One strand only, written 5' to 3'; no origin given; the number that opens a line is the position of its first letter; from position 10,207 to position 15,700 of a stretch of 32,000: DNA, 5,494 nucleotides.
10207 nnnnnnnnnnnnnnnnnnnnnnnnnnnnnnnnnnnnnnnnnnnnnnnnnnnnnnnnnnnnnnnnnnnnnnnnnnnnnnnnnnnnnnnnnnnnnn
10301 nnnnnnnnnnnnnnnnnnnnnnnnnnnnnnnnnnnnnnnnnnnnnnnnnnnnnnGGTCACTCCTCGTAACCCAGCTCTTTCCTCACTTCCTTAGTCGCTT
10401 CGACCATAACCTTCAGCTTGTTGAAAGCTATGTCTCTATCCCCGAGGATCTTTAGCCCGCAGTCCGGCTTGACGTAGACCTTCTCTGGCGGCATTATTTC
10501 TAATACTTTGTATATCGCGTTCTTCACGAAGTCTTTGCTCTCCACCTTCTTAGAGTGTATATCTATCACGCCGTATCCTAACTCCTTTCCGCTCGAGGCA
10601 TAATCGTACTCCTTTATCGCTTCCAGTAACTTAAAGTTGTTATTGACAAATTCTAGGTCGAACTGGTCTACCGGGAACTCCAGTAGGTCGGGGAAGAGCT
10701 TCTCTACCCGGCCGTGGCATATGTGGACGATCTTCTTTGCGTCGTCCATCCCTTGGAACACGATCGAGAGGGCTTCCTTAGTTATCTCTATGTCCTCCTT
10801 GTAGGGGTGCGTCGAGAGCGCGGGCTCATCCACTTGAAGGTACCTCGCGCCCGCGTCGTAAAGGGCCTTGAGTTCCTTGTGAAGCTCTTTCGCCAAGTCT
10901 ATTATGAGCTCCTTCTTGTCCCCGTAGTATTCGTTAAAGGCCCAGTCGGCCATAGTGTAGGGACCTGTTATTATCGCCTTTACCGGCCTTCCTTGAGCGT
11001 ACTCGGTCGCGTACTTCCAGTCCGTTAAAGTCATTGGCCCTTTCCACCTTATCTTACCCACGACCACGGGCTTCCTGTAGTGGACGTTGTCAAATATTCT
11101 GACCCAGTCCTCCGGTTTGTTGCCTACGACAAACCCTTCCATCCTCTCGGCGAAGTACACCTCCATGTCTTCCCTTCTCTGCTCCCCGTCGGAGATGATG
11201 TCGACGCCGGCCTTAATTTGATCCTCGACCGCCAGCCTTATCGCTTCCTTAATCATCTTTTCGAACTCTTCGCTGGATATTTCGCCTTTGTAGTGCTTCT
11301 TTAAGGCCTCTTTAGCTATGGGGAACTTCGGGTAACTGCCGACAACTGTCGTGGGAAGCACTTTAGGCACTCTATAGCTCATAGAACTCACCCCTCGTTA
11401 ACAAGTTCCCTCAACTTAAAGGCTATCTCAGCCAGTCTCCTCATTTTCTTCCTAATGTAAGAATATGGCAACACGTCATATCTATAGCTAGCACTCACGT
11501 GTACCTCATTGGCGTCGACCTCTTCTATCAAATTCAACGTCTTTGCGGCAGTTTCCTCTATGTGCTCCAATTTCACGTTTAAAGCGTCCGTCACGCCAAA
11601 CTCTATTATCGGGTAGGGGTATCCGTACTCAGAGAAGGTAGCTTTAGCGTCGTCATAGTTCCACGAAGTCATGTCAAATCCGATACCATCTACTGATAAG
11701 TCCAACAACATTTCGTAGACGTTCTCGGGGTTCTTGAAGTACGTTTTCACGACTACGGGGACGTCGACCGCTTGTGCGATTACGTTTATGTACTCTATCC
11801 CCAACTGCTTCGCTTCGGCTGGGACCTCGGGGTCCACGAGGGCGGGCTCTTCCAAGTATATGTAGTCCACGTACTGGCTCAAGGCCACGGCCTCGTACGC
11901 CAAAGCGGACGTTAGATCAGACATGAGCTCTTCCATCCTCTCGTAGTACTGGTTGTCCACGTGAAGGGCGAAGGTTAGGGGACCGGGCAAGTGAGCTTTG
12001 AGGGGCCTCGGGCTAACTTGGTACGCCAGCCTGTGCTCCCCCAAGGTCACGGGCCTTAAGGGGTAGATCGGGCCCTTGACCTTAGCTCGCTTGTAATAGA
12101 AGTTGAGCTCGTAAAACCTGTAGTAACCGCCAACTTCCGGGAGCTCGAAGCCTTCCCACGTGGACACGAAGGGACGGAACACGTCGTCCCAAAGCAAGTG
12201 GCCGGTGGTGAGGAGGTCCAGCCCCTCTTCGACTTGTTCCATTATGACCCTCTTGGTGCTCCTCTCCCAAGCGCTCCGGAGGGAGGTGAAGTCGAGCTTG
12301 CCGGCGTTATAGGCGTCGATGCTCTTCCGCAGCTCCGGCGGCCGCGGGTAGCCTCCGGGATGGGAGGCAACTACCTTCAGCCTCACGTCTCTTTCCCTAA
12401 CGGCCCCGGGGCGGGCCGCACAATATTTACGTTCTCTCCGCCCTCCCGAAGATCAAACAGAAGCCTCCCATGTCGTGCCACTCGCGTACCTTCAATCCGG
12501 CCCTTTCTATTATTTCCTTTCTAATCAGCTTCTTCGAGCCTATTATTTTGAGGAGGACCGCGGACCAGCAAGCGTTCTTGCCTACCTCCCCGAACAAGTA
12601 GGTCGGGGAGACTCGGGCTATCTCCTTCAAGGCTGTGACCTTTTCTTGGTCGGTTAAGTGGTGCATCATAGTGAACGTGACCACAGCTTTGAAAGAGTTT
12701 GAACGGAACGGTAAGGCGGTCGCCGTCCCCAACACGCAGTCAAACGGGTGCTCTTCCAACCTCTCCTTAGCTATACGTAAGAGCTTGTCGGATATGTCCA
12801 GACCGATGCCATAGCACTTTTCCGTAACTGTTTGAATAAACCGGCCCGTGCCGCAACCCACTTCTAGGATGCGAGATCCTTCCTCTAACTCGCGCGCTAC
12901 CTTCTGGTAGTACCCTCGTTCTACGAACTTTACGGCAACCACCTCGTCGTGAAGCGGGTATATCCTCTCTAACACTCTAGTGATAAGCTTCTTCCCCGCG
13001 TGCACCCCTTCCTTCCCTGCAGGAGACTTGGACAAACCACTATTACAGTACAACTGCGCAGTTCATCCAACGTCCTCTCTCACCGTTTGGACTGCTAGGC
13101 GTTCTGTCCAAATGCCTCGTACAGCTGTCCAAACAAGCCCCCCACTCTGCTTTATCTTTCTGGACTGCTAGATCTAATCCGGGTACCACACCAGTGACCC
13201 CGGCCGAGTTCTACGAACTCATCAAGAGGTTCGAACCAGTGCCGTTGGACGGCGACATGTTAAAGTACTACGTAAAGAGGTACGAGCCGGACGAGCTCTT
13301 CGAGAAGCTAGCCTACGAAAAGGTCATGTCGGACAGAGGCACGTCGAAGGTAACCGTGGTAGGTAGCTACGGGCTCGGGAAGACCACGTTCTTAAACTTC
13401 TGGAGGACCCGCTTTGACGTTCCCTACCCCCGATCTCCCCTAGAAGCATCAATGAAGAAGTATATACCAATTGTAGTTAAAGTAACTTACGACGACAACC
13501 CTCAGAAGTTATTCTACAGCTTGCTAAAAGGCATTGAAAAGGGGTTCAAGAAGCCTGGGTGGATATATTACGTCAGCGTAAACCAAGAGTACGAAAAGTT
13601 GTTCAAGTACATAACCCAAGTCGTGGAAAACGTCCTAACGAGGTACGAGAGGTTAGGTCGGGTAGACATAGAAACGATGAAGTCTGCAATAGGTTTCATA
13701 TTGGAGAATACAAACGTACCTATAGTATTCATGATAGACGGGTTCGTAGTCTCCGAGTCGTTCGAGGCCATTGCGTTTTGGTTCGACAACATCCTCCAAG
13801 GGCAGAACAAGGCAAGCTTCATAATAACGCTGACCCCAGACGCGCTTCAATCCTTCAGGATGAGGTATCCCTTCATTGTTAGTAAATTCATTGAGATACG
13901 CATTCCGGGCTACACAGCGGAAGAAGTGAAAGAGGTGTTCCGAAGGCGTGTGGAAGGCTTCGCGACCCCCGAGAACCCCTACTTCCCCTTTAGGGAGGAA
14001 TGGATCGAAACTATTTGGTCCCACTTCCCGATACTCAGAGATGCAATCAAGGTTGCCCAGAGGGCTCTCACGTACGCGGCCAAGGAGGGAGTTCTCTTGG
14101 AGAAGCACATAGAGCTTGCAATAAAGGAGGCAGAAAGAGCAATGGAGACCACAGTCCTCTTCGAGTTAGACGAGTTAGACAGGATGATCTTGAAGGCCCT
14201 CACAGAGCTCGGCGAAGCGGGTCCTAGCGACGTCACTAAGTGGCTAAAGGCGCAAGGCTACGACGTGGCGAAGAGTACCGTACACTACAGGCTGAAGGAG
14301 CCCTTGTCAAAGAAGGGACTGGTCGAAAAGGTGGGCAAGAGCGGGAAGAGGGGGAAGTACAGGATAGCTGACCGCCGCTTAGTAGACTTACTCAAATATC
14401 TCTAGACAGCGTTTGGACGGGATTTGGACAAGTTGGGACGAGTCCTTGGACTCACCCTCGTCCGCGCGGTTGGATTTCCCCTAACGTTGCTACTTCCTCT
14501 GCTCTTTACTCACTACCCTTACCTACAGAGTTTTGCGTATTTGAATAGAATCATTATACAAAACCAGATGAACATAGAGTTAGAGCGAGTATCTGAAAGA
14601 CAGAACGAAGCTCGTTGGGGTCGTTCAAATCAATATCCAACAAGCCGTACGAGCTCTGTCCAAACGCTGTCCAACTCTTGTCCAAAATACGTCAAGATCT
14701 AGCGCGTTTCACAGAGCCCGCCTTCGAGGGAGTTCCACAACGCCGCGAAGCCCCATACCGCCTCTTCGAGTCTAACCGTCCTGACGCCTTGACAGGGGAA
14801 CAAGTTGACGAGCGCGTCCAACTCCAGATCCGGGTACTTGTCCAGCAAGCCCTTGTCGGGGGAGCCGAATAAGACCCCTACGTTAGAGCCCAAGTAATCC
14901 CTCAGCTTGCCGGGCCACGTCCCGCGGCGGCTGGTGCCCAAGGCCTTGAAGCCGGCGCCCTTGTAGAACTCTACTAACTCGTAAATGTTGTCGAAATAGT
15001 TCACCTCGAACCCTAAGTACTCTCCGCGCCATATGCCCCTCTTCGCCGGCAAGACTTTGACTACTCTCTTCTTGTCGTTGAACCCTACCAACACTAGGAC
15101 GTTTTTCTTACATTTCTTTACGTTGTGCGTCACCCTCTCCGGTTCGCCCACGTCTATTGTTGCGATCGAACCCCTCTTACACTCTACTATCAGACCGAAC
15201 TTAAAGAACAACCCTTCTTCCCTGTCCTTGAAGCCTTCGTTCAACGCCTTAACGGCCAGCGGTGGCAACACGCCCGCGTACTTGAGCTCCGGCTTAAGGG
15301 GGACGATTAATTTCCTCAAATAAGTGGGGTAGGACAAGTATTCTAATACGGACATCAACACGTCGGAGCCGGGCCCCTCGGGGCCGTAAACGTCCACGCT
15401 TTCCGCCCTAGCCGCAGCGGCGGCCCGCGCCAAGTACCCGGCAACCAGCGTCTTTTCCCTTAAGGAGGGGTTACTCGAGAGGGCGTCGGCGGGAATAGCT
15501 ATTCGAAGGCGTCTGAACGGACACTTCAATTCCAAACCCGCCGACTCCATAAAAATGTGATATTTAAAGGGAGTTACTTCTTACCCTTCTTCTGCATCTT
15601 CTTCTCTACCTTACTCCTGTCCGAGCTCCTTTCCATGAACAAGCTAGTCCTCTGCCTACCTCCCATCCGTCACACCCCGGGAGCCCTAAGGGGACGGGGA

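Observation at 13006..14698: Orphan Orc1/Cdc6-like gene bracketed by helically phased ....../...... arrays around an AT-rich core: candidate replication origin or iteron module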

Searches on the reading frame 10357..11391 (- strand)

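Call 11: search_protein_families(library=pfam, proteins=[window:10357-11391:-], max_evalue=0.001)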
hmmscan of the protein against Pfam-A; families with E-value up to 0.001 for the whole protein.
window:10357-11391:- (344 aa): 2 families
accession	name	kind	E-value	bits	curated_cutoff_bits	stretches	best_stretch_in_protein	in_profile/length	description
PF01717.24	Meth_synt_2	-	2.7e-67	227.8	21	1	12-334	1-323/324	Cobalamin-independent synthase, Catalytic domain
PF08267.18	Meth_synt_1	-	2.4e-20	73.7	27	1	92-277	104-289/313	Cobalamin-independent synthase, N-terminal domain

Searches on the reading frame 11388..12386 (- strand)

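Call 11: search_protein_families(library=pfam, proteins=[window:11388-12386:-], max_evalue=0.001)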
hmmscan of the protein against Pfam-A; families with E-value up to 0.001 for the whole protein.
window:11388-12386:- (332 aa): 2 families
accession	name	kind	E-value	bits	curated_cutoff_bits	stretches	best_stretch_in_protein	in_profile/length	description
PF08267.18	Meth_synt_1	-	4.6e-14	53.1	27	1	128-282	149-304/313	Cobalamin-independent synthase, N-terminal domain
PF01717.24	Meth_synt_2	-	4.7e-06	26.5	21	1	11-298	7-298/324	Cobalamin-independent synthase, Catalytic domain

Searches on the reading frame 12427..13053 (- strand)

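Call 11: search_protein_families(library=pfam, proteins=[window:12427-13053:-], max_evalue=0.001)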
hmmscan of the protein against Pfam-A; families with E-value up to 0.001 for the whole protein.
window:12427-13053:- (208 aa): 9 families
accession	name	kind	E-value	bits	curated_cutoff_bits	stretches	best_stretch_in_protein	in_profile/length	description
PF13649.12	Methyltransf_25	-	3.2e-19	69.8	27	1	62-148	1-92/97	Methyltransferase domain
PF08241.18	Methyltransf_11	-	5.9e-18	65.7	21.2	1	63-148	1-86/95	Methyltransferase domain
PF13847.12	Methyltransf_31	-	1.1e-11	45.1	27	1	57-148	2-100/145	Methyltransferase domain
PF08242.18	Methyltransf_12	-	2.2e-09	38.4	30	1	63-147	1-90/98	Methyltransferase domain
PF01209.24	Ubie_methyltran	-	9.8e-09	35.3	20.1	1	56-148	45-142/233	ubiE/COQ5 methyltransferase family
PF13489.12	Methyltransf_23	-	1.8e-07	31.5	27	1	50-139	14-100/164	Methyltransferase domain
PF02353.26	CMAS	-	9e-05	22.3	27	1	55-136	59-143/273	Mycolic acid cyclopropane synthetase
PF01135.25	PCMT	-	0.0002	21.7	20.3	1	55-105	70-124/210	Protein-L-isoaspartate(D-aspartate) O-methyltransferase (PCMT)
PF07021.18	MetW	-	0.0002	21.5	21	1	49-90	4-47/193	Methionine biosynthesis protein MetW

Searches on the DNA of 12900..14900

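Call 24: search_rna_families(source=window, start=12900, end=14900, threshold=evalue, max_evalue=1)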
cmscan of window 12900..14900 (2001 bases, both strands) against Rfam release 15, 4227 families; matches with E-value up to 1: 0.
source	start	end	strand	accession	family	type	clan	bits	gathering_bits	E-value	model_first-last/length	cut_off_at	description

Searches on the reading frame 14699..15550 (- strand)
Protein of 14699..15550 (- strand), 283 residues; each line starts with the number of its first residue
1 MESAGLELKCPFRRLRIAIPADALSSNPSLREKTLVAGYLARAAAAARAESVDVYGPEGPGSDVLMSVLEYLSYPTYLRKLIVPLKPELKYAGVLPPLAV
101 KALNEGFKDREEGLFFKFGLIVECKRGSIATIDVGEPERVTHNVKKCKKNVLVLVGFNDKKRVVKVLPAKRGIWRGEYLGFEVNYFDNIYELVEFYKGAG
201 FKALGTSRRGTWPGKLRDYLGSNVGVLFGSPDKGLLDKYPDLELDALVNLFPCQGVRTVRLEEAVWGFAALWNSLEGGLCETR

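Call 11: search_protein_families(library=pfam, proteins=[window:14699-15550:-], max_evalue=0.001)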
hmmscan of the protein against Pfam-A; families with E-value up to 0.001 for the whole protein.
window:14699-15550:- (283 aa): 1 family
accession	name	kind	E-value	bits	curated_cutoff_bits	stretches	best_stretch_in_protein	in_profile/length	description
PF02598.22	Methyltrn_RNA_3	-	6.9e-27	95.1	27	1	15-266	2-296/302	Putative RNA methyltransferase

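Call 67: find_homologous_proteins(query=window:14699-15550:-, max_evalue=1e-20)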
Query window:14699-15550:- (283 aa): 28 proteins with E <= 1e-20 among 5941 candidates.
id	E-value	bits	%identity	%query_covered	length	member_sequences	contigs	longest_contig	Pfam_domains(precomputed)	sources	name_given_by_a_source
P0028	1.3e-182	624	100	98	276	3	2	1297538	PF02598.23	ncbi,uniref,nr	ncbi:putative RNA uridine N3 methyltransferase [Ignicoccus hospitalis]|uniref:RNA methyltransferase 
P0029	6.6e-124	431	68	94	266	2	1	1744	PF02598.23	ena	-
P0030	6.7e-123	428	67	97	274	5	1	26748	PF02598.23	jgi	-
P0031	5.0e-115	402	64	97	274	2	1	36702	PF02598.23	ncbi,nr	ncbi:MAG: hypothetical protein GXO07_04405 [Crenarchaeota archaeon]|nr:hypothetical protein [Thermop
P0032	9.0e-113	395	62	97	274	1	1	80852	PF02598.23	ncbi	-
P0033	3.4e-111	389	64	97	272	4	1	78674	PF02598.23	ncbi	-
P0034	1.9e-106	374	61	97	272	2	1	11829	PF02598.23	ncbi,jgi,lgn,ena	-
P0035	9.5e-106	372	63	89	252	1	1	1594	PF02598.23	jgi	jgi:predicted SPOUT superfamily RNA methylase MTH1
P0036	1.1e-104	368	62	94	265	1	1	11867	PF02598.23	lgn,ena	-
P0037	6.3e-102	359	56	96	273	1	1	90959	PF02598.23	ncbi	-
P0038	2.9e-101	357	56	96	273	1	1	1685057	PF02598.23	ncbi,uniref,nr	ncbi:hypothetical protein IPA_09590 [Ignicoccus pacificus DSM 13166]|uniref:RNA methyltransferase n=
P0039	1.9e-98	348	59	96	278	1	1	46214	PF02598.23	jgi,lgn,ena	-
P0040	1.5e-93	331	57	95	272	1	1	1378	PF02598.23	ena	-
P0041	3.6e-85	304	52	96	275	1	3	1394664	PF02598.23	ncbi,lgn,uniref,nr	ncbi:hypothetical protein EYM_07640 [Ignicoccus islandicus DSM 13165]|uniref:RNA methyltransferase n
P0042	1.8e-84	302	55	96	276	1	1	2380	PF02598.23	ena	-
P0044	2.4e-81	291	54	96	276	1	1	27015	PF02598.23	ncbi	-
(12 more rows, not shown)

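Call 68: find_encoding_contigs(protein=P0028, flank=10000, max_places=2)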
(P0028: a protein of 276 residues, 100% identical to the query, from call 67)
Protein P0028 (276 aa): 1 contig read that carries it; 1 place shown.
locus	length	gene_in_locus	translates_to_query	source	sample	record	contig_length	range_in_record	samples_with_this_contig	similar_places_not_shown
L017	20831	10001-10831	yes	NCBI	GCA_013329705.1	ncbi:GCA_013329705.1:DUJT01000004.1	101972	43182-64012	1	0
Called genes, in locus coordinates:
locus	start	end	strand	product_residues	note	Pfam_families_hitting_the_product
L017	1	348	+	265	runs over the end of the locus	PF00575:S1, PF07541:EIF_2_alpha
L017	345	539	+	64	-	PF04135:Nop10p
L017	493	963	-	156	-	PF01864:CarS-like, PF01148:CTP_transf_1 (weak)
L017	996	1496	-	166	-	-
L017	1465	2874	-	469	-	PF04167:DUF402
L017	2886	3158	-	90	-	PF03685:UPF0147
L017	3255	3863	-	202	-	PF02014:Reeler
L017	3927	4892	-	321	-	PF00288:GHMP_kinases_N, PF08544:GHMP_kinases_C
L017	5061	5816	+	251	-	PF00142:Fer4_NifH (weak), PF01656:CbiA, PF02374:ArsA_ATPase (faint), PF10609:ParA, PF13614:AAA_31 (weak)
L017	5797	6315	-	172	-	PF00004:AAA (weak), PF01121:CoaE (faint), PF02224:Cytidylate_kin, PF13189:Cytidylate_kin2, PF13238:AAA_18, PF13521:AAA_28 (faint), PF13671:AAA_33 (weak), PF13207:AAA_17, +1 more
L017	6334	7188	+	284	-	-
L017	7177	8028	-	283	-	PF09084:NMT1 (faint), PF01634:HisG, PF08029:HisG_C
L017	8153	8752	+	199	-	PF11977:RNase_Zc3h12a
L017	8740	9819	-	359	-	PF01118:Semialdhyde_dh, PF02774:Semialdhyde_dhC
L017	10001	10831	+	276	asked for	PF02598:Methyltrn_RNA_3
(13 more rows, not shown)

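Call 103: find_encoding_contigs(protein=P0044, flank=6000, max_places=1)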
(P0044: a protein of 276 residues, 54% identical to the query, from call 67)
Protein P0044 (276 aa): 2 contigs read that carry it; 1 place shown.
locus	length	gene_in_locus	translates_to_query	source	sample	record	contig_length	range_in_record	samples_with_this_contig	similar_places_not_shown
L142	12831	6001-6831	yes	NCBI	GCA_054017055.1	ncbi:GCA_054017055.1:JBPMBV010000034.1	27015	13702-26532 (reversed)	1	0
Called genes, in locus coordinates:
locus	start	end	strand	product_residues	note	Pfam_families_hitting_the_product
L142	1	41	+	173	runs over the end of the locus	?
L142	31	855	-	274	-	PF00571:CBS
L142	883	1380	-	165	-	PF00075:RNase_H, PF13456:RVT_3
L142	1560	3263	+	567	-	-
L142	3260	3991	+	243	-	PF01874:CitG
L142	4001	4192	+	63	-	-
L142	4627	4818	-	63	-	PF01907:Ribosomal_L37e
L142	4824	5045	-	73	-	PF01423:LSM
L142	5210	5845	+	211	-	-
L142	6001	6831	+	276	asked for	PF02598:Methyltrn_RNA_3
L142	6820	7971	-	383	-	PF00753:Lactamase_B (weak), PF19583:ODP, PF00258:Flavodoxin_1 (faint)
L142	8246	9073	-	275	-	PF01261:AP_endonuc_2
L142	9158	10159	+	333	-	PF04252:SFM1-like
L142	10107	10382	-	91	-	-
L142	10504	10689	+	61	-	-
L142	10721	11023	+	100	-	PF01192:RNA_pol_Rpb6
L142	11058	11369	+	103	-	-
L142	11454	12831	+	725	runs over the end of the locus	PF04851:ResIII, PF00270:DEAD (weak), PF00271:Helicase_C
